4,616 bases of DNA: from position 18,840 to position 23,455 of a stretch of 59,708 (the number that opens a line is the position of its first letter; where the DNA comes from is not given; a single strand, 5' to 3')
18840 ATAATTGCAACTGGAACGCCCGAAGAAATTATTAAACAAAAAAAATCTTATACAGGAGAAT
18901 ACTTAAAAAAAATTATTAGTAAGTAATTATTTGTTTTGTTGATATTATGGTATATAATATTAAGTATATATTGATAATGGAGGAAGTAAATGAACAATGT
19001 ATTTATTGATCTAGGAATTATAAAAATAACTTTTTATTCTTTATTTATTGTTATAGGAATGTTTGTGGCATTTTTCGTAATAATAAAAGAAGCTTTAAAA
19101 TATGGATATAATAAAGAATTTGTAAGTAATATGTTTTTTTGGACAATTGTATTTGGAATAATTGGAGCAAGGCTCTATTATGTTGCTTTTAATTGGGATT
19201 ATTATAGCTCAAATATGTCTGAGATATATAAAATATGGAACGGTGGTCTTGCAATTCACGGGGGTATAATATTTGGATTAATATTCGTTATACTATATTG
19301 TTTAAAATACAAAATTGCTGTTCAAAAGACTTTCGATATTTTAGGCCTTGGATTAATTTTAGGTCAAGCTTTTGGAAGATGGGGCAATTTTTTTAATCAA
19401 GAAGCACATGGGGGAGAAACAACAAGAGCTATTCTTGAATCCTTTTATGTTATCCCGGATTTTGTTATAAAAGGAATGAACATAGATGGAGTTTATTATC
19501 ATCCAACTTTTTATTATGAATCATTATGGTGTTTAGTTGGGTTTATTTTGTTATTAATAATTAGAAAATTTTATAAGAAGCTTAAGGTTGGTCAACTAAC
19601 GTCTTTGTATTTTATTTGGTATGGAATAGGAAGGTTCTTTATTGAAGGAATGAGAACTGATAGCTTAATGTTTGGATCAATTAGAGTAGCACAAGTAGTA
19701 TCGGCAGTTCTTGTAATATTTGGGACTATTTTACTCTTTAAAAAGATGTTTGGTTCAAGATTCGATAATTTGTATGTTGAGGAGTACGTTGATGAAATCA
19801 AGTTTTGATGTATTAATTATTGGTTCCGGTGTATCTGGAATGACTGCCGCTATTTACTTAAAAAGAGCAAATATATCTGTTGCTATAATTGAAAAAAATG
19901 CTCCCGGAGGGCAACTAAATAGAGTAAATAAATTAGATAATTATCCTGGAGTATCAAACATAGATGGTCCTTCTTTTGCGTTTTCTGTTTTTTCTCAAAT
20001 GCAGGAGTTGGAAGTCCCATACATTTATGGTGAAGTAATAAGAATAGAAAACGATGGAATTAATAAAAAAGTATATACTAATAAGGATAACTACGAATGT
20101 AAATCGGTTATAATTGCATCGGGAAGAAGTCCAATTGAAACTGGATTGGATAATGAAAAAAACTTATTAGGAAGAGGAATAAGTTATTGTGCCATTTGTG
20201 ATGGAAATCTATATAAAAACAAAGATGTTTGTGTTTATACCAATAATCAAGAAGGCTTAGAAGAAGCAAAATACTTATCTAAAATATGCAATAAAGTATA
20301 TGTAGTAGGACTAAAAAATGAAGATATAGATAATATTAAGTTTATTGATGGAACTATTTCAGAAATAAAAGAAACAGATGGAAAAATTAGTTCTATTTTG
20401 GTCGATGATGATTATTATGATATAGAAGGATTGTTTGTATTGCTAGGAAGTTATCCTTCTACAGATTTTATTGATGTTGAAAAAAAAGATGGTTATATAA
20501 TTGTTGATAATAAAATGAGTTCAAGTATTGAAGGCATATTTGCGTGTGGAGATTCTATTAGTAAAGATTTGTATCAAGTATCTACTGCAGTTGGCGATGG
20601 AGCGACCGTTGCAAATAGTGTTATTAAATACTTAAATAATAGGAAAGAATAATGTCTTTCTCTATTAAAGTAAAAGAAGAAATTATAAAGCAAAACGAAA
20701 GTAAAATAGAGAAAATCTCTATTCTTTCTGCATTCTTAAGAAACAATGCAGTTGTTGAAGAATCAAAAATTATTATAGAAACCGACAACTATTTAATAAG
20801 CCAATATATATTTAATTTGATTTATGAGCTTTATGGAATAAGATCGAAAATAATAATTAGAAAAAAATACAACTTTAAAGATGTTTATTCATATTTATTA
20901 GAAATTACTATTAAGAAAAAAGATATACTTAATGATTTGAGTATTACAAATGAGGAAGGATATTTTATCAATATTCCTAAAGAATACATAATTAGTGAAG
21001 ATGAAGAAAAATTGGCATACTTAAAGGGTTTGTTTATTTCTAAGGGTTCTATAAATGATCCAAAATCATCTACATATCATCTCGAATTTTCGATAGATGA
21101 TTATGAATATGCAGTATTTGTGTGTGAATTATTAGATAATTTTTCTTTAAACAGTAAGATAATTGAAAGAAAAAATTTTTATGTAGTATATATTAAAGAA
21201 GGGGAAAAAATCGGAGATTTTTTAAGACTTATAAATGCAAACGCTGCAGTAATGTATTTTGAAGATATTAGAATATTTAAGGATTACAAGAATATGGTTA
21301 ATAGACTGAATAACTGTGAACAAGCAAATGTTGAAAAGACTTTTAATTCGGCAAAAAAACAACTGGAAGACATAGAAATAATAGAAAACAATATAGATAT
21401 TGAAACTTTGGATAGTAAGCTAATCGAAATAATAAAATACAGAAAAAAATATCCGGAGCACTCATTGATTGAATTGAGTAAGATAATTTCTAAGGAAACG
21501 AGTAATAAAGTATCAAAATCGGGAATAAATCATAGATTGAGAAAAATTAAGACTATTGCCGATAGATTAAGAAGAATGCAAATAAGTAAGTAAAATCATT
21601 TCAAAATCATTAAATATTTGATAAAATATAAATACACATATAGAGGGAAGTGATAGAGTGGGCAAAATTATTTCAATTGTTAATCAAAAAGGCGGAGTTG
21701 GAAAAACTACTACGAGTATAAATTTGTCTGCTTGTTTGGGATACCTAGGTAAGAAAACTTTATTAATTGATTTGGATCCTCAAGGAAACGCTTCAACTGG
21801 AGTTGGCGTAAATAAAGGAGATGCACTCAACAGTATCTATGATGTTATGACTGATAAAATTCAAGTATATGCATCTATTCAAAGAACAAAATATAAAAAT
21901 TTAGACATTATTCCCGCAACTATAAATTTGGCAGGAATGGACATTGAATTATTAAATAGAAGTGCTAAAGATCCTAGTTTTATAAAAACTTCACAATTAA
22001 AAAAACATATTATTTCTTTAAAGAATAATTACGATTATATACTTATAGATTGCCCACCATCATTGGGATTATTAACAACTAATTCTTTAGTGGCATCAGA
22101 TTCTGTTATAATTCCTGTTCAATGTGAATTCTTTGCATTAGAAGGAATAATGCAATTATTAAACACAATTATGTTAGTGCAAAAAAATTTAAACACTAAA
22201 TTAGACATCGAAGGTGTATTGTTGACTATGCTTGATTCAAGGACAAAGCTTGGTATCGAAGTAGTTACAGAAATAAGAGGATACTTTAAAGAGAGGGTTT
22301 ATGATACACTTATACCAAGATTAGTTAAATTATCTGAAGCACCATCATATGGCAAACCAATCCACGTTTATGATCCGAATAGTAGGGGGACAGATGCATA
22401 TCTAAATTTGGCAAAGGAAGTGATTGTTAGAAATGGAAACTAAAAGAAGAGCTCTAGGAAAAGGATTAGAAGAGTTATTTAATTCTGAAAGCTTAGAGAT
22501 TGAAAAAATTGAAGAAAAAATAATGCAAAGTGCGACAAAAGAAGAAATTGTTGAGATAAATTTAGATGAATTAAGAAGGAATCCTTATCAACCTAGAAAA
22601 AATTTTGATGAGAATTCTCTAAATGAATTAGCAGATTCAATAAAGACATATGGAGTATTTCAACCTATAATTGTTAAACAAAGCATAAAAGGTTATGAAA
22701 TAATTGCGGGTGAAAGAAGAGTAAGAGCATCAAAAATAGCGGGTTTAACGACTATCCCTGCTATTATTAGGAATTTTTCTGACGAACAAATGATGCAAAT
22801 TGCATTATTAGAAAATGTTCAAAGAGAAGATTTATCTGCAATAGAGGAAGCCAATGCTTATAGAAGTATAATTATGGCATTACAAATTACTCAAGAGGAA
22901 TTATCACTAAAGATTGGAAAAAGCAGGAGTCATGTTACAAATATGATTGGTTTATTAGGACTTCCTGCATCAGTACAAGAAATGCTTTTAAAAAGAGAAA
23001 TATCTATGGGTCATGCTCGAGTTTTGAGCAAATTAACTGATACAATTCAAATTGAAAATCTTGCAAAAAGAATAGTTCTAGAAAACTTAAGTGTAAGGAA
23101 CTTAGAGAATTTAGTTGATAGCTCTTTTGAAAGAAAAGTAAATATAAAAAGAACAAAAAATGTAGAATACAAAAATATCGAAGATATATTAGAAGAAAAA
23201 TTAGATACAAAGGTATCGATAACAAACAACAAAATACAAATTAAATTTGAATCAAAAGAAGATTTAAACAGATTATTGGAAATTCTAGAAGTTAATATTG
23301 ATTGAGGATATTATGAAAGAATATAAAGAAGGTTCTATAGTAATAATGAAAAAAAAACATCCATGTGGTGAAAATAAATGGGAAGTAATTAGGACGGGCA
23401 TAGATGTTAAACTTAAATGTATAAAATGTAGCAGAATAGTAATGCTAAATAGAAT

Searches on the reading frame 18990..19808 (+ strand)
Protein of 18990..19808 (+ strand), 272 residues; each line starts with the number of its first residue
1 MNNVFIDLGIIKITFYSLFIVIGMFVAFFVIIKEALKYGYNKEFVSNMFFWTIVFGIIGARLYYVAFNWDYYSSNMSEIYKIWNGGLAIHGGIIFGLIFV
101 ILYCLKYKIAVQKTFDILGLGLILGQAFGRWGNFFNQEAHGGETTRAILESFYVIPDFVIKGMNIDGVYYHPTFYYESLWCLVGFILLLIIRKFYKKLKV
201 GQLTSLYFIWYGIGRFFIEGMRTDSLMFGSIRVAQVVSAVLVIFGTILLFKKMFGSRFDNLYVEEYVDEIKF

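Call 68: search_protein_families(library=pfam, proteins=[window:18990-19808:+], max_evalue=0.00001)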
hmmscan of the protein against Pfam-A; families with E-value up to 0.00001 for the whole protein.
window:18990-19808:+ (272 aa): 1 family
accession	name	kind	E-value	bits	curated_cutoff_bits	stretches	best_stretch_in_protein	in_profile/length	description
PF01790.23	LGT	-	8.5e-71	238.5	24.9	1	4-250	2-239/240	Prolipoprotein diacylglyceryl transferase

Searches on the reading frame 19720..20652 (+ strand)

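Call 69: search_protein_families(library=pfam, proteins=[window:19720-20652:+], max_evalue=0.00001)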
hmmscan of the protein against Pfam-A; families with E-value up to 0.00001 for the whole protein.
window:19720-20652:+ (310 aa): 7 families
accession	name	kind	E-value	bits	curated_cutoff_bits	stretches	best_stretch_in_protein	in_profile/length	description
PF07992.20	Pyr_redox_2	-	3e-28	99.5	26.1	2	29-196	1-171/291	Pyridine nucleotide-disulphide oxidoreductase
PF13738.12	Pyr_redox_3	-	2.8e-11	43.6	30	0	32-66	1-36/305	Pyridine nucleotide-disulphide oxidoreductase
PF01266.30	DAO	-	4.4e-09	36.8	27.9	1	30-65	1-38/353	FAD dependent oxidoreductase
PF00890.30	FAD_binding_2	-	1.9e-07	31.1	20.4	1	30-65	1-37/414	FAD binding domain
PF13450.12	NAD_binding_8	-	2.1e-07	31.5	21.9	1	33-86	1-50/68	NAD(P)-binding Rossmann-like domain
PF03486.20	HI0933_like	-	1.1e-06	28.8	50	0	30-61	2-33/244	HI0933-like protein Rossmann domain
PF01946.23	Thi4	-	3.8e-06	26.8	26.2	0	28-64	17-55/235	Thi4 family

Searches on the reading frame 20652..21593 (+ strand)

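Call 69: search_protein_families(library=pfam, proteins=[window:20652-21593:+], max_evalue=0.00001)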
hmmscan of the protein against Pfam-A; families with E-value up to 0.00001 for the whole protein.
window:20652-21593:+ (313 aa): 4 families
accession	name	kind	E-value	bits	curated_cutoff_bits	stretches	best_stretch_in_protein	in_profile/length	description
PF14527.11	LAGLIDADG_WhiA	-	1e-30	106.2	23.2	1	122-213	3-93/93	WhiA LAGLIDADG-like domain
PF02650.20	HTH_WhiA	-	1.3e-26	93.2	27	1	216-303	1-84/84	WhiA C-terminal HTH domain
PF10298.14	WhiA_N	-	8.7e-10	39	23.4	1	22-98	5-85/86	WhiA N-terminal LAGLIDADG-like domain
PF14528.11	LAGLIDADG_3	-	4.3e-08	33.8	22.5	1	118-194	1-81/82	LAGLIDADG-like domain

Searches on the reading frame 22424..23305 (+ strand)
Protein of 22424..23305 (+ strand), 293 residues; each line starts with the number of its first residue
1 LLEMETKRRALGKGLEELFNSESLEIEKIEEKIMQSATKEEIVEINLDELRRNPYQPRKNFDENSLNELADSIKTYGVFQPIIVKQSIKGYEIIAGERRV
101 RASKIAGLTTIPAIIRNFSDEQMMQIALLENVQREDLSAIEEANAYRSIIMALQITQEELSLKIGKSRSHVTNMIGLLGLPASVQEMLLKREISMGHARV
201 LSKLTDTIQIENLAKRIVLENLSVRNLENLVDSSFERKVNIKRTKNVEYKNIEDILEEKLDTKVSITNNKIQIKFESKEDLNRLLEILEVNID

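Call 69: search_protein_families(library=pfam, proteins=[window:22424-23305:+], max_evalue=0.00001)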
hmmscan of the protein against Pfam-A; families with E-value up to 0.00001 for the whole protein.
window:22424-23305:+ (293 aa): 2 families
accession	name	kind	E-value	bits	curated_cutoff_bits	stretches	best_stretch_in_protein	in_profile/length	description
PF02195.25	ParB_N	-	9.5e-37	125.4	26.3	1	40-133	1-95/95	ParB N-terminal domain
PF17762.8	HTH_ParB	-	6.9e-32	110.1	22.6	1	135-233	1-99/102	ParB HTH domain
